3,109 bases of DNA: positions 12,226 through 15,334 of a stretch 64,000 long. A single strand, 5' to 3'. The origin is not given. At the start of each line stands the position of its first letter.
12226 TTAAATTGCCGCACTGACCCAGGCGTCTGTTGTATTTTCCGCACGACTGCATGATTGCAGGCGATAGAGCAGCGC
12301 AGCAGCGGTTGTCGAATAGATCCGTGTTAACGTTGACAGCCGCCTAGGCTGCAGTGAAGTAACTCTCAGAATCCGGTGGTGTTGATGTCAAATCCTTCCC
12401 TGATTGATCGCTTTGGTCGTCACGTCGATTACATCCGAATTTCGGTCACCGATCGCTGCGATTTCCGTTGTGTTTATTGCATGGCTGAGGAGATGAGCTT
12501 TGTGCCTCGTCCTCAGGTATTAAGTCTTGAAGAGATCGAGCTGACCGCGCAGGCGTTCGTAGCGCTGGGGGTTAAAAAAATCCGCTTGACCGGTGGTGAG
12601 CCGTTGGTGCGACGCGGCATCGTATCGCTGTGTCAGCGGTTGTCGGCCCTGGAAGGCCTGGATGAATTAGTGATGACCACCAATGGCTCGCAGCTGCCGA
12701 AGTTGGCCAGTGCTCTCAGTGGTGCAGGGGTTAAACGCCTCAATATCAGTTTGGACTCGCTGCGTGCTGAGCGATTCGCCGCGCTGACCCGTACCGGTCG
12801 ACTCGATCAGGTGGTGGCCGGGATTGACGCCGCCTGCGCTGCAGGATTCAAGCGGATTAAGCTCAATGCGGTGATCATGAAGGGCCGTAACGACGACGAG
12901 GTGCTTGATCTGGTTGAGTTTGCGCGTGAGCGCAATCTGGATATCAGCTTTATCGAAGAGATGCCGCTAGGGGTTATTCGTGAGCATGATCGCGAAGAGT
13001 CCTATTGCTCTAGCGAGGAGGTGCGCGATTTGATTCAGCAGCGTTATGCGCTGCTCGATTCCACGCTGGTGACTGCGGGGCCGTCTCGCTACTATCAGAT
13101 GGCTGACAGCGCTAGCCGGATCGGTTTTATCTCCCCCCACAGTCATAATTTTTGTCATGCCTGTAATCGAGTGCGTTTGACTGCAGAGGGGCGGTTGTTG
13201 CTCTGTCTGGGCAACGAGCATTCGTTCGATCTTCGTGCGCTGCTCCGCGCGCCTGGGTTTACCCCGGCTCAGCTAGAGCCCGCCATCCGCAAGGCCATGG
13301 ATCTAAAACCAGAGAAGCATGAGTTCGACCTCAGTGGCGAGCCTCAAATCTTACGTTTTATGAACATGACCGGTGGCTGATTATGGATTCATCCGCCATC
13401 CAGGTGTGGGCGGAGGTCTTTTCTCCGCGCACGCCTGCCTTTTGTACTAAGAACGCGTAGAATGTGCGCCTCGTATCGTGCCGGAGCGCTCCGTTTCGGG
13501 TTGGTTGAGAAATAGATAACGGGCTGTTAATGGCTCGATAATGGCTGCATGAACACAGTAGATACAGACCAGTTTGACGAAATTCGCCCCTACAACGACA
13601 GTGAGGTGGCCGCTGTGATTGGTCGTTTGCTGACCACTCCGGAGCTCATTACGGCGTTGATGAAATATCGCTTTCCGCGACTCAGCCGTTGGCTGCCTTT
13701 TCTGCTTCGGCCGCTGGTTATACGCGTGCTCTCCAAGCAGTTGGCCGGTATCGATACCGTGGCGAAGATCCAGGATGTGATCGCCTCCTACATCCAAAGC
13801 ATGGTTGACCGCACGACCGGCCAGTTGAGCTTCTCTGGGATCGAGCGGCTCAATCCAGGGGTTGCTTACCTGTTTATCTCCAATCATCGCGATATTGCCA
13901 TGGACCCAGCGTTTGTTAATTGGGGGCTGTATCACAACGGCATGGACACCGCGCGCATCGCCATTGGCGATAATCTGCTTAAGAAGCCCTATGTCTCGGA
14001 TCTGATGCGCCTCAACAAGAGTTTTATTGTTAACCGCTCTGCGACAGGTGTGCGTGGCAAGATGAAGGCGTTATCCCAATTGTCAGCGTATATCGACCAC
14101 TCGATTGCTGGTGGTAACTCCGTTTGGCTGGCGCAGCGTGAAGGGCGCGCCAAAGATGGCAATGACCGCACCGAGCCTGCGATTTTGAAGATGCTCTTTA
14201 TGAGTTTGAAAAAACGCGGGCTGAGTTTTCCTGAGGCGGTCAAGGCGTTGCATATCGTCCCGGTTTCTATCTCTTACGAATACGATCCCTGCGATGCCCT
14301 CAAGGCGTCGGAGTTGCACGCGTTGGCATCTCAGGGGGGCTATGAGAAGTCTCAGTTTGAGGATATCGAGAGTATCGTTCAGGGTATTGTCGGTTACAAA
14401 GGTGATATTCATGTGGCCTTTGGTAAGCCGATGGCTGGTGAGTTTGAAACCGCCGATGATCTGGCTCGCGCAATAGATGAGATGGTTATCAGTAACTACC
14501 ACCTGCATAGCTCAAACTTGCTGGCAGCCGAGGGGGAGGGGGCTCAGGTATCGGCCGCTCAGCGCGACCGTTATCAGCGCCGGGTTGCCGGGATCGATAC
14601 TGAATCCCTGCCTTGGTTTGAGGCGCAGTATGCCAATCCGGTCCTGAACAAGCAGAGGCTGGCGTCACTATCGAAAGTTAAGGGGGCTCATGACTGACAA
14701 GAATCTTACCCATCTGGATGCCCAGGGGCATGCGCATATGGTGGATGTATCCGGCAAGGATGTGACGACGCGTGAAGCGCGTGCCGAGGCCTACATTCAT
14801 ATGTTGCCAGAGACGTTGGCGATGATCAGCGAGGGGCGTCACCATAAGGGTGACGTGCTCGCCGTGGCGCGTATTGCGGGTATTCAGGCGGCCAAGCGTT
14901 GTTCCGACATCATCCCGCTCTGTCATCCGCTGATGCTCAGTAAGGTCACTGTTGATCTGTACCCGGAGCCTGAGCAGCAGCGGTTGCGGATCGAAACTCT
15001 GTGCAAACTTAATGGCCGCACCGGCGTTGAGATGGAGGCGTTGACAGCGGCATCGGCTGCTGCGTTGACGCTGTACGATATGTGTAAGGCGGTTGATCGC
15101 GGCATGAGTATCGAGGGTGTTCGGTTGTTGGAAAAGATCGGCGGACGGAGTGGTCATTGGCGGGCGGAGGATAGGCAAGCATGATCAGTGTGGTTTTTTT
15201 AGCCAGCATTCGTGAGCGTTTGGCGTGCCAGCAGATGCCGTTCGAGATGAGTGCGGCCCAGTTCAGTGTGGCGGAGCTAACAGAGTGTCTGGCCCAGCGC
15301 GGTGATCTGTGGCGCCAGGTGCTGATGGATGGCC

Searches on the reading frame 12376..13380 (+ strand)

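Call 76: search_protein_families(library=pfam, proteins=[window:12376-13380:+], max_evalue=0.00001)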
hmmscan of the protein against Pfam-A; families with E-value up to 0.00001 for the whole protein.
window:12376-13380:+ (334 aa): 3 families
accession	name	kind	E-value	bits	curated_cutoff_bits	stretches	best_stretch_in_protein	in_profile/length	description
PF06463.18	Mob_synth_C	-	1.7e-38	131.9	37.4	1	189-317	2-128/128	Molybdenum Cofactor Synthesis C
PF04055.27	Radical_SAM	-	2.1e-35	122.8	29.5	1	22-183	1-166/166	Radical SAM superfamily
PF13353.11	Fer4_12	-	6.8e-06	26.9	22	0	27-127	14-114/137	4Fe-4S single cluster domain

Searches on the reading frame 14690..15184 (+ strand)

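Call 76: search_protein_families(library=pfam, proteins=[window:14690-15184:+], max_evalue=0.00001)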
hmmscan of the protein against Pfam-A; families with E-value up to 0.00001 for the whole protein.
window:14690-15184:+ (164 aa): 1 family
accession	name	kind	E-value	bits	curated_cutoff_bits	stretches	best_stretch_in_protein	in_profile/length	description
PF01967.27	MoaC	-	1.8e-56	190.4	27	1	17-152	1-136/136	MoaC family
